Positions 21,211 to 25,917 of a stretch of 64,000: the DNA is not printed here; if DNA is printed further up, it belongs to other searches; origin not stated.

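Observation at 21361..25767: C-lobe-only pseudokinase fused to a paralogous FGE-sulfatase-like ectodomain in the PpkA position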

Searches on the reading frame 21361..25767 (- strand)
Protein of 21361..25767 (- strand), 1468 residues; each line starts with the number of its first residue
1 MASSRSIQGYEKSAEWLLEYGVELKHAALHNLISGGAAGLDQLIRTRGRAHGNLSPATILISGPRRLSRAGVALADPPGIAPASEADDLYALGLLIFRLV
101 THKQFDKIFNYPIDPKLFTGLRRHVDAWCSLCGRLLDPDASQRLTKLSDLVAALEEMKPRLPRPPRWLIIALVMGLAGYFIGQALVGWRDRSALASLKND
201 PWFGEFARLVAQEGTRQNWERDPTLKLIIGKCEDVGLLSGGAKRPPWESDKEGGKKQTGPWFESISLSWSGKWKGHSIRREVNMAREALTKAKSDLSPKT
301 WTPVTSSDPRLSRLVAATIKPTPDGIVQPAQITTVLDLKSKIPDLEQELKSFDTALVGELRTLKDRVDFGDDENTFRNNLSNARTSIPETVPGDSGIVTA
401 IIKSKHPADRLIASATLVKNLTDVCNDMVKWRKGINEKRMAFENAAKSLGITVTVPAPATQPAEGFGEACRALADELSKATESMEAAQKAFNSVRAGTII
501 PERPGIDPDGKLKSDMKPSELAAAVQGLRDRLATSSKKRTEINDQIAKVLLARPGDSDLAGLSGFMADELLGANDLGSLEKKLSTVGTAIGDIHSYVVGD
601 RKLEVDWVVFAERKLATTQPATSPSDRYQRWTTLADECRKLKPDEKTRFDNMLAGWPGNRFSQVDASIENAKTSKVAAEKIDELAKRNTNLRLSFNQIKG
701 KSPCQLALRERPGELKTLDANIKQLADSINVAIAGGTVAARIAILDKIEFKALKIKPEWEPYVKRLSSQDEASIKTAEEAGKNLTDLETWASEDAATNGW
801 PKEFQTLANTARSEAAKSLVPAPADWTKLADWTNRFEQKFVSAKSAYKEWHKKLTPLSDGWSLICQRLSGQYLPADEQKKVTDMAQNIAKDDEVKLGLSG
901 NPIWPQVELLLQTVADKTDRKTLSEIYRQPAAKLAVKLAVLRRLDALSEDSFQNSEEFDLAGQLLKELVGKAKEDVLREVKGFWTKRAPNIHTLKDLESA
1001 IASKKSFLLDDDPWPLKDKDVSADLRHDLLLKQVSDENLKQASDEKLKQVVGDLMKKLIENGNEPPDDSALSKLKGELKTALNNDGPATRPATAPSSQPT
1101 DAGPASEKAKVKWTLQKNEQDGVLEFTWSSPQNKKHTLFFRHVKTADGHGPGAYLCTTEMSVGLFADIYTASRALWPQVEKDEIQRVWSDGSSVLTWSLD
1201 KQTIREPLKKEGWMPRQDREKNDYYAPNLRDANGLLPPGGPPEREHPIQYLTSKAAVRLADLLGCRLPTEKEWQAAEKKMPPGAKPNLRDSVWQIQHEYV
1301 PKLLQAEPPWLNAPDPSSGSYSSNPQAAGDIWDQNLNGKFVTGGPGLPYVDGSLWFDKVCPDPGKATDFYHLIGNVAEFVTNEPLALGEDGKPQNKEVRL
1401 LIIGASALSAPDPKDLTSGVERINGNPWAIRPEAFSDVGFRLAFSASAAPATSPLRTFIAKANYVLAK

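Call 3: search_protein_families(library=pfam, proteins=[window:21361-25767:-], max_evalue=0.1)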
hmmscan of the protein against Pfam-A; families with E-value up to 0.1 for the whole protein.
window:21361-25767:- (1468 aa): 3 families
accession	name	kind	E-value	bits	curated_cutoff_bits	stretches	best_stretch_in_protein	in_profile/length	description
PF03781.23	FGE-sulfatase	-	0.00031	20.9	23.3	1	1244-1277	89-122/255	Sulfatase-modifying factor enzyme 1-like domain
PF18452.7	Ig_6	-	0.0097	16.2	25.5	1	1101-1160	36-94/128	Immunoglobulin domain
PF08614.16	ATG16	-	0.037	14.6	33.7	1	468-548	22-106/200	Autophagy protein 16 (ATG16)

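Call 4: search_protein_families(library=ncbifam, proteins=[window:21361-25767:-], max_evalue=0.1)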
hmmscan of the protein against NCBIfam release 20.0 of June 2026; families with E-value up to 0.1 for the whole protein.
window:21361-25767:- (1468 aa): 3 families
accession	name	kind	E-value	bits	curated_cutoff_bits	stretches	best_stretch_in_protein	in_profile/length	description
NF047741.1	antiphage_MADS6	equivalog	0.022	13.3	460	1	82-157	379-460/612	methylation-associated defense system protein kinase MAD6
NF033914.0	antiphage_ZorA_1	subfamily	0.073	11.3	190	0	338-494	397-547/619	anti-phage ZorAB system protein ZorA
TIGR03440.2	egtB_TIGR03440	equivalog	0.076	12.1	360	0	1256-1332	284-345/413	ergothioneine biosynthesis protein EgtB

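Call 7: find_homologous_proteins(query=window:21361-25767:-, max_evalue=0.001)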
Query window:21361-25767:- (1468 aa): 3 proteins with E <= 0.001 among 8000 candidates.
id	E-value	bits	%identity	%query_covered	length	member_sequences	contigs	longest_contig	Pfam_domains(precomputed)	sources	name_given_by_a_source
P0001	0.0e+0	3274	100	98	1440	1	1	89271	-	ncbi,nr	ncbi:MAG: hypothetical protein NTU53_18860 [Planctomycetota bacterium]|nr:hypothetical protein [Plan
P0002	0.0e+0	2092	66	100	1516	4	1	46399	-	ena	-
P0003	0.0e+0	1972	65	100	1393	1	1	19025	-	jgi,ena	-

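Call 16: find_encoding_contigs(protein=P0002, flank=10000, max_places=3)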
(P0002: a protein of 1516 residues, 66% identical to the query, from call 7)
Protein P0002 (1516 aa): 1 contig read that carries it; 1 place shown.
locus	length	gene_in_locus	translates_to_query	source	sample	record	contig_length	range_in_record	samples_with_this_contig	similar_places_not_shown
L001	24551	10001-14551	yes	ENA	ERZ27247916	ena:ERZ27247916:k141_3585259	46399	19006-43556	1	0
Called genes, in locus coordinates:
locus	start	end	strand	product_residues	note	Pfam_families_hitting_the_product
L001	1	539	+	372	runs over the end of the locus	-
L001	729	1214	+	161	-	PF05638:T6SS_HCP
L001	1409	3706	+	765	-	PF05954:Phage_GPD, PF04717:Phage_base_V, PF22178:Gp5_trimer_C, PF06715:Gp5_C (faint)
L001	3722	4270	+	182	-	PF13503:DUF4123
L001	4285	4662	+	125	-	-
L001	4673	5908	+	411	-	-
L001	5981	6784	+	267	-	-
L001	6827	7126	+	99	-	PF05488:PAAR_motif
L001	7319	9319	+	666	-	-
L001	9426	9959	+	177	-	-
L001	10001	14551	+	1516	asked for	-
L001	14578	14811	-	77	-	-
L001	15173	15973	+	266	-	-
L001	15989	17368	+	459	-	PF05936:T6SS_VasE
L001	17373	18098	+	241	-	PF09850:DotU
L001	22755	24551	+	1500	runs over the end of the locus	PF03781:FGE-sulfatase (faint)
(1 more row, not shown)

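Call 17: find_encoding_contigs(protein=P0003, flank=10000, max_places=3)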
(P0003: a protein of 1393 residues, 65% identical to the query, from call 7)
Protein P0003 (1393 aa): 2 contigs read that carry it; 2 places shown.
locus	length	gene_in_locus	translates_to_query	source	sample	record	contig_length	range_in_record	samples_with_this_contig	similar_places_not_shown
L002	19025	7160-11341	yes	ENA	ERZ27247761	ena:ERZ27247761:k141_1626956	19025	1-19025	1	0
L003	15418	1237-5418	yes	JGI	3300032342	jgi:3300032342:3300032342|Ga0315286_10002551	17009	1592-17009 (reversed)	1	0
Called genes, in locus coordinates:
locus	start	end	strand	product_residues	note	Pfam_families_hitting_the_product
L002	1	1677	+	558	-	?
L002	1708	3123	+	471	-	-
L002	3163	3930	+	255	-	-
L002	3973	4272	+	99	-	PF05488:PAAR_motif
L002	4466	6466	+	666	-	-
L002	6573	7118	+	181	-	-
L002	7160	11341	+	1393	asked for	-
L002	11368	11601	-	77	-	-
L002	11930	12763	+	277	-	-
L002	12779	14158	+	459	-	PF05936:T6SS_VasE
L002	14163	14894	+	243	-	PF09850:DotU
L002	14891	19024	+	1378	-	?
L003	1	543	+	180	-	?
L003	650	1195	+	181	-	-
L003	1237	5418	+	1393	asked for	-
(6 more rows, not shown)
